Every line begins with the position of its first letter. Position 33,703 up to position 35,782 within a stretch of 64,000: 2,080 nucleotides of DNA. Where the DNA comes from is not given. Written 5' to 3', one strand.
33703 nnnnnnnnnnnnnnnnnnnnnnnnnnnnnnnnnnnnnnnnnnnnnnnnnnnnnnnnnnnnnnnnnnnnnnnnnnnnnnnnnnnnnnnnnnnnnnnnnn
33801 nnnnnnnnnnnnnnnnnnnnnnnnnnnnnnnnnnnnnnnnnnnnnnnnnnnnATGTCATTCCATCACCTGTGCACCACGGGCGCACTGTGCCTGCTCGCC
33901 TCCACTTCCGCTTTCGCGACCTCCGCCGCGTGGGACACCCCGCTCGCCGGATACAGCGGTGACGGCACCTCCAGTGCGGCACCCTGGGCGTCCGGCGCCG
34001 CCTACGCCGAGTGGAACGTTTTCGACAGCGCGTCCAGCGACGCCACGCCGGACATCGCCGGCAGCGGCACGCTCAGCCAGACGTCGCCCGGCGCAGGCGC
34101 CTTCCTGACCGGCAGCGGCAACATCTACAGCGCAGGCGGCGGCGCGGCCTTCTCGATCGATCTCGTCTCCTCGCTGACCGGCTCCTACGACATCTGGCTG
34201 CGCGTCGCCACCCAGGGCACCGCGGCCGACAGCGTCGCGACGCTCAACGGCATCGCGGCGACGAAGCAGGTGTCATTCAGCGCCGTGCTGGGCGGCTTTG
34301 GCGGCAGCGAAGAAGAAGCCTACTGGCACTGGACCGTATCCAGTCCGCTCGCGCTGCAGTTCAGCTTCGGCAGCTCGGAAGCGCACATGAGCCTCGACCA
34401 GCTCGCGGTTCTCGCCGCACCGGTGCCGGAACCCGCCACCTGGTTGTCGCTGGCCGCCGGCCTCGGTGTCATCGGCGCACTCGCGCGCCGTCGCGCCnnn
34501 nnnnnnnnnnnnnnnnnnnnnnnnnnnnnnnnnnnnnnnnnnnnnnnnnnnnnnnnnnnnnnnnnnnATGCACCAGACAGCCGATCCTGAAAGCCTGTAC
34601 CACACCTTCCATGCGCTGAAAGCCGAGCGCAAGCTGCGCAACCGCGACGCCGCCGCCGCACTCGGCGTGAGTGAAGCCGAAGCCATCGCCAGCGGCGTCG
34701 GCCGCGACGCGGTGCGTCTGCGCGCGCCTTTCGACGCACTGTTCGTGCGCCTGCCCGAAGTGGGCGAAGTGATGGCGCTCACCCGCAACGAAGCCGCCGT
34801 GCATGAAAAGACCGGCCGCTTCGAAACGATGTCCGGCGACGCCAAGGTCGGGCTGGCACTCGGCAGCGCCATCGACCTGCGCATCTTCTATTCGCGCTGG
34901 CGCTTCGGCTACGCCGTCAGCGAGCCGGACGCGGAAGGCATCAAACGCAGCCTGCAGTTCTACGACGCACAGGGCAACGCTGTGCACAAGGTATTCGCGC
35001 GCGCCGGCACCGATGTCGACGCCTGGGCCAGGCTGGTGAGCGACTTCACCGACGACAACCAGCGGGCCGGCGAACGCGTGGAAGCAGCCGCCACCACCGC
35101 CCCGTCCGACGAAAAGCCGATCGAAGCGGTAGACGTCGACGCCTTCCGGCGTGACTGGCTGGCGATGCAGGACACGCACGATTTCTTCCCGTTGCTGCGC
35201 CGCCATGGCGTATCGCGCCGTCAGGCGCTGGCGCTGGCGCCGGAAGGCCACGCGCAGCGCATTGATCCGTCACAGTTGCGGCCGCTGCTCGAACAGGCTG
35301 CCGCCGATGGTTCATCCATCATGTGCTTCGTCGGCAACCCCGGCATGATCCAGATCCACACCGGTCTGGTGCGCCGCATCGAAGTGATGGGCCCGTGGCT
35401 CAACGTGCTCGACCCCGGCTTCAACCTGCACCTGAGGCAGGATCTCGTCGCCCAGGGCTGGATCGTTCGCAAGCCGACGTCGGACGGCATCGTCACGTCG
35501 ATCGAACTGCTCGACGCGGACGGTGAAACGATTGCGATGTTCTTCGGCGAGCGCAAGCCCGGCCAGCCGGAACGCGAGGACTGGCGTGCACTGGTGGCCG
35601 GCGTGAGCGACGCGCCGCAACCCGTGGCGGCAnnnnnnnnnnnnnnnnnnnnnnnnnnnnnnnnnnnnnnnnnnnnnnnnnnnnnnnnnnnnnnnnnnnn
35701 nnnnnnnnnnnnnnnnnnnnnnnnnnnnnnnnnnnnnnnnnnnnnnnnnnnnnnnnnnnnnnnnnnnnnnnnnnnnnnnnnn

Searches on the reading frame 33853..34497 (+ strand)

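Call 5: search_protein_families(library=pfam, proteins=[window:33853-34497:+], max_evalue=0.01)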
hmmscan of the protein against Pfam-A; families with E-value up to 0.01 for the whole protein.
seq(215 aa): 1 family
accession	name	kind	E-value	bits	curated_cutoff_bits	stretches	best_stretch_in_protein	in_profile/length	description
PF07589.16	PEP-CTERM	-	2.5e-06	27.8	20.7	1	190-214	1-24/24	PEP-CTERM motif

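Call 6: search_protein_families(library=ncbifam, proteins=[window:33853-34497:+], max_evalue=0.01)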
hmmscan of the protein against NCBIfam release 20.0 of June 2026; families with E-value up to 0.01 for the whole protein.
seq(215 aa): 8 families
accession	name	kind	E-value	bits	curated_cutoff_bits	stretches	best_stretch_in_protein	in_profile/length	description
NF035944.1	PEPxxWA-CTERM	domain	1e-07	31.7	35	1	191-214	1-24/24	PEPxxWA-CTERM sorting domain-containing protein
NF038129.1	PEP_NF038129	equivalog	4.2e-07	30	65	1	183-214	164-194/194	NF038129 family PEP-CTERM protein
NF038119.1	PEP_CTERM_MHFG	equivalog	5e-06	27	100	1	177-215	222-260/260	MHFG family PEP-CTERM protein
NF038120.1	PEP_CTERM_QFxxD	subfamily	6e-06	26.3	80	1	171-214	175-214/215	NF038120 family PEP-CTERM protein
NF038126.1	PEP_CTERM_FxDxF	subfamily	1.4e-05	25.4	50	1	187-214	138-165/165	FxDxF family PEP-CTERM protein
TIGR02595.1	PEP_CTERM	domain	0.00032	21.3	16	1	191-214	1-22/24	PEP-CTERM sorting domain-containing protein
NF038118.1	PEP_CTERM_CCXG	equivalog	0.0012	18.6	90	1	168-214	154-199/199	CCXG family PEP-CTERM protein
NF038124.1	PEP_CTERM_TLD_A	exception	0.0012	18.5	100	1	179-214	198-234/235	PEP_CTERM-anchored TLD domain-containing protein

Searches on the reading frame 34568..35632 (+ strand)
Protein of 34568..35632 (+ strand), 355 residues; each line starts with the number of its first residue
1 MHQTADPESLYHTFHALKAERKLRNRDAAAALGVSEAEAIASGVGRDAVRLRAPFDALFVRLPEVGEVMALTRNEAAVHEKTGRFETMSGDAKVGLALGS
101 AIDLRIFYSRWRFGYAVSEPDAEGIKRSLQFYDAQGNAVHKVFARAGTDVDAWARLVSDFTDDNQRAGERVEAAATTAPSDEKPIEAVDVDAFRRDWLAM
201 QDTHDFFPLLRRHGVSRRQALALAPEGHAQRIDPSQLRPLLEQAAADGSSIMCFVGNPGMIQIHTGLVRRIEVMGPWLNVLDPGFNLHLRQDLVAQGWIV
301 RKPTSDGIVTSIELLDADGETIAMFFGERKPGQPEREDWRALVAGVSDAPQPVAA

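Call 5: search_protein_families(library=pfam, proteins=[window:34568-35632:+], max_evalue=0.01)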
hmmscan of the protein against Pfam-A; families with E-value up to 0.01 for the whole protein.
seq(355 aa): 2 families
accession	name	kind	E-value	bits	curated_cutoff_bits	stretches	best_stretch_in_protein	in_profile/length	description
PF05171.18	HemS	-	9.7e-86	284.6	24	2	214-344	1-126/128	Haemin-degrading HemS.ChuX domain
PF06228.19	ChuX_HutX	-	7e-62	207.7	25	2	29-156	1-134/134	Haem utilisation ChuX/HutX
